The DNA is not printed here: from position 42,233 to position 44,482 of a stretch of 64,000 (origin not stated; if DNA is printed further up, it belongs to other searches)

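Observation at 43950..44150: C-terminal His-Me finger nuclease signature in the 650-aa protein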

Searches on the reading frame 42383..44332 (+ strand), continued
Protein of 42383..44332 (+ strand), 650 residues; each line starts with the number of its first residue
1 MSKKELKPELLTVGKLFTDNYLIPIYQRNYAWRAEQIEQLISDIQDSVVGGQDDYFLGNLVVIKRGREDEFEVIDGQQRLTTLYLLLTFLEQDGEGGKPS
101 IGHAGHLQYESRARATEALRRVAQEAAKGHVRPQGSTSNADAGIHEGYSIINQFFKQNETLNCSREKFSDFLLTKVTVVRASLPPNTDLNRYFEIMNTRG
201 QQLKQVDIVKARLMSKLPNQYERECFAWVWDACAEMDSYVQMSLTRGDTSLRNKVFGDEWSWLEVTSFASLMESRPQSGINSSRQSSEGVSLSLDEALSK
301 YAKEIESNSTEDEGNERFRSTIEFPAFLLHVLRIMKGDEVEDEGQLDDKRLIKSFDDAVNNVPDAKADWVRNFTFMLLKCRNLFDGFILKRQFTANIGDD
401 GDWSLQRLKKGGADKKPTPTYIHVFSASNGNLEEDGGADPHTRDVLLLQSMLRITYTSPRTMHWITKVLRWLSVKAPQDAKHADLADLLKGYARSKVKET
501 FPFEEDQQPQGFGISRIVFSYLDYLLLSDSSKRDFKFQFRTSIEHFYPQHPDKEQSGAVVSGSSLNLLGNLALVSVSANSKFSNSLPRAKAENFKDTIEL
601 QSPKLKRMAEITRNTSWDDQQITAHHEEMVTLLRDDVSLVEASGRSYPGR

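Call 27: find_encoding_contigs(protein=P0063, flank=6000, max_places=2)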
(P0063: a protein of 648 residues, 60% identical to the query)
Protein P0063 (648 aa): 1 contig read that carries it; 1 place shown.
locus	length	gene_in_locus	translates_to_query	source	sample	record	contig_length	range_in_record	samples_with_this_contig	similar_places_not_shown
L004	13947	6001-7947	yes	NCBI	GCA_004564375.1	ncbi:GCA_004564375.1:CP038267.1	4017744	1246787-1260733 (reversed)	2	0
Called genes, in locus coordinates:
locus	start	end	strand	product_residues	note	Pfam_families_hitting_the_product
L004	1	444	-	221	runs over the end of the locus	-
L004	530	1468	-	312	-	PF02195:ParB_N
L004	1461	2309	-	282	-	-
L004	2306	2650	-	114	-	-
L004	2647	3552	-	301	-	PF09250:Prim-Pol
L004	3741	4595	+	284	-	PF08241:Methyltransf_11 (weak), PF08242:Methyltransf_12 (faint), PF13649:Methyltransf_25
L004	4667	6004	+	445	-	PF03235:GmrSD_N, PF25202:DUF7834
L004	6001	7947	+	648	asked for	PF03235:GmrSD_N, PF07510:GmrSD_C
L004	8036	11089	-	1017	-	PF01476:LysM (weak)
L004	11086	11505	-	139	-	PF07811:TadE (weak), PF13400:Tad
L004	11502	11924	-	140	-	PF07811:TadE (weak)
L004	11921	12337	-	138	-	PF07811:TadE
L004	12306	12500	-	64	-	-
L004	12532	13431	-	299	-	PF00482:T2SSF (weak)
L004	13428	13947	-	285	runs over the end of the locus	PF00482:T2SSF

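Call 38: predict_structure(alignment_id=A1)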
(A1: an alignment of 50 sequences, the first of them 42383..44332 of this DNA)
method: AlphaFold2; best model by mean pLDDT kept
length: 650 residues; sequences in the alignment: 50
mean_pLDDT: 77.6   pTM: 0.68
mean pLDDT of the five models: 77.6, 77.1, 76.6, 75.3, 74.0
residues with pLDDT >= 90: 182; 70-90: 304; 50-70: 80; < 50: 84
segments of 3 or more residues with pLDDT < 50: 1-4, 94-99, 128-140, 196-202, 278-311, 396-399, 430-435, 642-650
pLDDT, mean of each block of 10 residues (from residue 1): 54 87 66 82 85 80 74 82 88 52 71 63 58 40 78 85 84 86 68 48 65 79 88 89 87 91 92 67 28 41 37 68 93 89 80 82 87 97 94 58 84 78 74 55 91 89 95 91 95 94 90 93 92 79 86 69 91 73 85 86 92 92 96 89 37
secondary structure, 60 per line:
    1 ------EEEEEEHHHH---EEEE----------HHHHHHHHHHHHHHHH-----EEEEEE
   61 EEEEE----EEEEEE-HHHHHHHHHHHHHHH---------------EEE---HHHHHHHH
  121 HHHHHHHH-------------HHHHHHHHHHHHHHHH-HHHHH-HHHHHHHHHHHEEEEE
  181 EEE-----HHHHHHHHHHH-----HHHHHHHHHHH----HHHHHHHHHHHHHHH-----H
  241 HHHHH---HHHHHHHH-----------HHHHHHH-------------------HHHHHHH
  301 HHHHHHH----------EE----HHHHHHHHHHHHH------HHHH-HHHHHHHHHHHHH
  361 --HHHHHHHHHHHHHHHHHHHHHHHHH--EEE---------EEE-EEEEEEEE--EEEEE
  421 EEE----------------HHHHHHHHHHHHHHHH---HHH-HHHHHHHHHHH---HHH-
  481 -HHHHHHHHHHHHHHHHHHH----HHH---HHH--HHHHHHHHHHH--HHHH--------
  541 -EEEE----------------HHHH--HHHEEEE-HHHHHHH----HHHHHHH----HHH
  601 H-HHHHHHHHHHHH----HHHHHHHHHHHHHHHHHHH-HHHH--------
elements in order: E7-12 H13-16 E20-23 H34-49 E55-65 E70-75 H77-91 E107-109 H113-128 H142-157 H159-163 H165-175 E176-183 H189-199 H205-215 H220-234 H240-245 H249-256 H268-274 H294-307 H324-336 H343-346 H348-360 H363-387 E390-392 E402-404 E406-413 E416-423 H440-455 H463-473 H482-500 H516-526 H529-532 E542-545 H562-565 E571-574 H576-582 H587-593 H598-601 H603-614 H619-637 H639-642

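Call 41: fold_search(model_id=the predicted structure, library=pdb)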
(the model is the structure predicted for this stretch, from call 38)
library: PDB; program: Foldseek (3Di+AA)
matches with E <= 10: 98; with E <= 0.001: 5
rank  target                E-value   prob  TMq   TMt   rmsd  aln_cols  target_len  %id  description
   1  9jfl_A                7.4e-11  1.00  0.29  0.31  16.4       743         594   14  Molecular basis of the phosphorothioation-sensing antiphage defence system DndBCDE-DndI (released 2024-12-11)
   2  7drr_A                2.7e-09  1.00  0.29  0.26  16.2       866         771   14  Structure of SspE-R100A protein (released 2022-06-29)
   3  9jfl_B                3.6e-09  1.00  0.26  0.27  17.0       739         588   14  Molecular basis of the phosphorothioation-sensing antiphage defence system DndBCDE-DndI (released 2024-12-11)
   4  6jiv_C                1.6e-08  1.00  0.24  0.27  13.2       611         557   14  SspE crystal structure (released 2020-03-25)
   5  6jiv_A                2.6e-08  1.00  0.26  0.29  17.6       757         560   13  SspE crystal structure (released 2020-03-25)
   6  7p9k_A                6.6e-03  0.82  0.22  0.23  17.8       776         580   13  BrxU, GmrSD-family Type IV restriction enzyme (released 2021-12-08)
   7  6fmr                  1.0e-01  0.10  0.09  0.11  23.9       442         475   11  IMISX-EP of Se-PepTSt (released 2018-08-29)
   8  6sdk_B                3.1e-01  0.16  0.09  0.23  20.6       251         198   14  Crystal structure of bacterial ParB dimer bound to CDP (released 2019-10-23)
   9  7xkx_A                3.5e-01  0.06  0.10  0.11  23.7       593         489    9  Crystal structure of Tpn2 (released 2023-03-01)
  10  7r89_B                3.7e-01  0.05  0.09  0.11  24.0       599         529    8  The structure of human ABCG5/ABCG8 purified from yeast (released 2021-09-08)
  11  6yof                  5.8e-01  0.04  0.08  0.10  23.8       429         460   11  Structure of PepTSt from COC IMISX setup collected by rotation serial crystallography on crystals prelocated by 2D X-ray (released 2020-11-04)
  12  6sdk_A                6.3e-01  0.13  0.09  0.22  20.7       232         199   13  Crystal structure of bacterial ParB dimer bound to CDP (released 2019-10-23)
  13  1p9o_B                8.7e-01  0.12  0.09  0.16  12.6       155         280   15  Crystal Structure of Phosphopantothenoylcysteine Synthetase (released 2003-09-02)
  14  1k7w_C                1.6e+00  0.02  0.07  0.10  28.5       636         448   11  Crystal Structure of S283A Duck Delta 2 Crystallin Mutant (released 2002-03-06)
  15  1p9o_A                2.1e+00  0.08  0.09  0.16  13.4       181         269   15  Crystal Structure of Phosphopantothenoylcysteine Synthetase (released 2003-09-02)
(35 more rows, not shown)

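Call 44: search_solved_structures(query=A1, max_evalue=0.01, show_alignments=4)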
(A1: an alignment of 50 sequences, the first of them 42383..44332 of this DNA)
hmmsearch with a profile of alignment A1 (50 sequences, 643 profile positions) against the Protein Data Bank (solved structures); distinct sequences matched with E-value up to 0.01: 6.
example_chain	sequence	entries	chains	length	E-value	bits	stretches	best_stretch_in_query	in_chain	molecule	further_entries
9jfl_B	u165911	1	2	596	2.2e-26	95.7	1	5-234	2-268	DUF262 domain-containing protein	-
6jiv_D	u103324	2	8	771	1.1e-21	80.1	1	11-100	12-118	SspE protein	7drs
7drr_D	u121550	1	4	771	2.9e-20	75.4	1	11-100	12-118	SspE protein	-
20yv_A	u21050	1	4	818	3.7e-19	71.8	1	16-98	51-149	DUF262 domain-containing protein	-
20yw_A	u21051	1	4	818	9.6e-18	67.1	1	16-98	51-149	DUF262 domain-containing protein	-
7p9k_A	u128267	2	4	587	0.0062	18.2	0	17-86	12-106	DUF262 domain-containing protein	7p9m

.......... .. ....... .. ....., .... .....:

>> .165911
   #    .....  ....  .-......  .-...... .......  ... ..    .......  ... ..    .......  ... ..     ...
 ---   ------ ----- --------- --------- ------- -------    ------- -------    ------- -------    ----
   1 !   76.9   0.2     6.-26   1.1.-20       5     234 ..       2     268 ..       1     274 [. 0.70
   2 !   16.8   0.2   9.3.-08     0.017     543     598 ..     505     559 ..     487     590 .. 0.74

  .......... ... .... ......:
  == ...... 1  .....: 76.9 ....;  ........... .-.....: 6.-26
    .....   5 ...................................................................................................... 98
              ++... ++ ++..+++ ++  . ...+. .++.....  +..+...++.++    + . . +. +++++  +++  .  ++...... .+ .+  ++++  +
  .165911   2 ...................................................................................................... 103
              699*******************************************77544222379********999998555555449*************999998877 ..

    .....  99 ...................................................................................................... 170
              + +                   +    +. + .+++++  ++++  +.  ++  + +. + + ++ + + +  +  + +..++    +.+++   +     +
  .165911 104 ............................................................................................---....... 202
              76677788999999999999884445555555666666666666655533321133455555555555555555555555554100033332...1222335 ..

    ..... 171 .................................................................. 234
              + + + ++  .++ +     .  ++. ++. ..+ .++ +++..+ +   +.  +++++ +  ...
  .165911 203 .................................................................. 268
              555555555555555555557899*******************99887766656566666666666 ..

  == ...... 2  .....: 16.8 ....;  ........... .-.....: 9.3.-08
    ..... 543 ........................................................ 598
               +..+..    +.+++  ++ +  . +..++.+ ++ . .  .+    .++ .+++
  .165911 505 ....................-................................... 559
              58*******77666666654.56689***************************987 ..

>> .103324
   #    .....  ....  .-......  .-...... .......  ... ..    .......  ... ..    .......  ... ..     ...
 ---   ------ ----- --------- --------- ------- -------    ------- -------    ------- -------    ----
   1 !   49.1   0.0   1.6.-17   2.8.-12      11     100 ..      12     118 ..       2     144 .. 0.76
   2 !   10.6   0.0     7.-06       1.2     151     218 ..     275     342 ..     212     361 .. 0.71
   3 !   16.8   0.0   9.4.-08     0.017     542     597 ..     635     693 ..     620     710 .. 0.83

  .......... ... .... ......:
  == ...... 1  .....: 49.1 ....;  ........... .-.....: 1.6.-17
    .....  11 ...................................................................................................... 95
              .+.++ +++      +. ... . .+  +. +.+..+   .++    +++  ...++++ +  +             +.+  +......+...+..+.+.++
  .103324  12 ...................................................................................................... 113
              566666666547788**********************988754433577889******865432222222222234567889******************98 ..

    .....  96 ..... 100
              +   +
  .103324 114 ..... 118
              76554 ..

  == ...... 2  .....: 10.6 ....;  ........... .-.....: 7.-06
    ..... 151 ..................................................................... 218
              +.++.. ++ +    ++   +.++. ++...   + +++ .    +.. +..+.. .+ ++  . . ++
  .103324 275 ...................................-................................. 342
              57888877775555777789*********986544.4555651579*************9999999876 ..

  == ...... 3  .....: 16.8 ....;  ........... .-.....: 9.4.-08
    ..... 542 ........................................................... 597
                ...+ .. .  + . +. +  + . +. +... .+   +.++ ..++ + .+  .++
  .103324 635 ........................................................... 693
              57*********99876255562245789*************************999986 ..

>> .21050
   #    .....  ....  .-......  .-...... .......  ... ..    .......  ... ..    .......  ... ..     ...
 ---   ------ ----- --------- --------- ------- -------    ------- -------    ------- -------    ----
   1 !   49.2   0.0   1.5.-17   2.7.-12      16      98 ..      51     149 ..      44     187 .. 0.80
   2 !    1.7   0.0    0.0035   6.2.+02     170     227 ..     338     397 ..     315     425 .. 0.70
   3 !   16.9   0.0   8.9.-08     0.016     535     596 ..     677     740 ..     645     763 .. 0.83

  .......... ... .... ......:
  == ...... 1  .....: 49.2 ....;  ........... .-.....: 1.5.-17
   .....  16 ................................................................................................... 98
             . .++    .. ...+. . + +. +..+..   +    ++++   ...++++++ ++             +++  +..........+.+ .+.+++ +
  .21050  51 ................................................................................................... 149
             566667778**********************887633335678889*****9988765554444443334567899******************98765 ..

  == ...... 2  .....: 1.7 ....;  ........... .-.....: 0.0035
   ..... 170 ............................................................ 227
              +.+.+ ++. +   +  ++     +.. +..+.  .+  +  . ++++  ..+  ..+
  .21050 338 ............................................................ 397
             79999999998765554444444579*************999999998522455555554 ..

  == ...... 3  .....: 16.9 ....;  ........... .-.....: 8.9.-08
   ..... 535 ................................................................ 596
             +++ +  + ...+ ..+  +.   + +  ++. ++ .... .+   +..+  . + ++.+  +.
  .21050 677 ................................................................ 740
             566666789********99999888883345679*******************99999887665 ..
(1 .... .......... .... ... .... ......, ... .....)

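Call 67: find_encoding_contigs(protein=P0006, flank=6000, max_places=3)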
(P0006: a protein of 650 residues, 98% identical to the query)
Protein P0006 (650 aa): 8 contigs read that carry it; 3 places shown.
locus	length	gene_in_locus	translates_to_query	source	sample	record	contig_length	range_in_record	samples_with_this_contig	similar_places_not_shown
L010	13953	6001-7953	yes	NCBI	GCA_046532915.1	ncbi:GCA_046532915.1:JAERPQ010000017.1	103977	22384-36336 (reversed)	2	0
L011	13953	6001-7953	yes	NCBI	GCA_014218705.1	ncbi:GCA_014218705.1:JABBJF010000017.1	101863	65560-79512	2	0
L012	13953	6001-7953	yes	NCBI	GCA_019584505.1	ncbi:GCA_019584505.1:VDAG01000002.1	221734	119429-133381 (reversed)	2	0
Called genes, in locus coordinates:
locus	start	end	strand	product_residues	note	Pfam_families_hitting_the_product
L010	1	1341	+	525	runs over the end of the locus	PF00117:GATase, PF07722:Peptidase_C26, PF02540:NAD_synthase (weak), PF03054:tRNA_Me_trans (faint), PF00958:GMP_synt_C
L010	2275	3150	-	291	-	PF00144:Beta-lactamase, PF13354:Beta-lactamase2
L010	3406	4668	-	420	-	PF13701:DDE_Tnp_1_4, PF01609:DDE_Tnp_1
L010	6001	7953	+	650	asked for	PF03235:GmrSD_N, PF07510:GmrSD_C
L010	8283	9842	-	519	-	PF12792:CSS-motif, PF00563:EAL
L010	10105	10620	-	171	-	PF13302:Acetyltransf_3, PF00583:Acetyltransf_1 (weak)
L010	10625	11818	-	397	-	PF07690:MFS_1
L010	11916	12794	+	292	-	PF00126:HTH_1, PF03466:LysR_substrate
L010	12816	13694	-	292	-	PF05552:MS_channel_1st_1, PF21088:MS_channel_1st, PF00924:MS_channel_2nd, PF21082:MS_channel_3rd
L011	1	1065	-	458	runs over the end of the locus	PF13742:tRNA_anti_2, PF01336:tRNA_anti-codon, PF02601:Exonuc_VII_L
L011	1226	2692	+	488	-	PF00478:IMPDH, PF00571:CBS, PF01070:FMN_dh (weak), PF03060:NMO (weak)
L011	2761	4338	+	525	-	PF00117:GATase, PF07722:Peptidase_C26, PF02540:NAD_synthase (weak), PF03054:tRNA_Me_trans (faint), PF00958:GMP_synt_C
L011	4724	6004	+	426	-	PF03235:GmrSD_N, PF25202:DUF7834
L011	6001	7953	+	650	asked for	PF03235:GmrSD_N, PF07510:GmrSD_C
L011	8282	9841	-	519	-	PF12792:CSS-motif, PF00563:EAL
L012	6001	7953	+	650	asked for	PF03235:GmrSD_N, PF07510:GmrSD_C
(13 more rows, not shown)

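Call 75: search_dna_similar(query=window:42383-44332:+, collection=phages, mode=protein, max_rows=10, max_evalue=0.00001)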
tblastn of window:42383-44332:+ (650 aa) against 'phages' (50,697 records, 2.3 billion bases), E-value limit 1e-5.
Records with a match: 1; places in all: 1; records where one place covers at least 80% of the query: 0.
Best place of each record, by identity: <60% 1.
By first word of the organism name: Bacteriophage 1.
By host as written in the record: - 1.
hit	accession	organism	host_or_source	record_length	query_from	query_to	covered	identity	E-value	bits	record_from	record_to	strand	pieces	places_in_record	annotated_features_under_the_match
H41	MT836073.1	Bacteriophage sp.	human fecal samples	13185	5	217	33%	27.0%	2e-9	67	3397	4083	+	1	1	record has no annotation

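Call 76: search_protein_families(proteins=[window:42383-44332:+], library=phrogs, max_evalue=0.001)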
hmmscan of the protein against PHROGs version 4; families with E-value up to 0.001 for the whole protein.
window:42383-44332:+ (650 aa): 4 families
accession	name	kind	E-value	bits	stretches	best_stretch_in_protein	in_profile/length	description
phrog_21165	-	unknown function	2e-26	94.1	1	19-235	20-260/567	-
phrog_1583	-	unknown function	4.3e-09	36.6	1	18-85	33-99/417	-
phrog_2598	-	unknown function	7.8e-05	22.9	1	21-84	47-102/352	-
phrog_17051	-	unknown function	0.00015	21.7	0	64-87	88-111/584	-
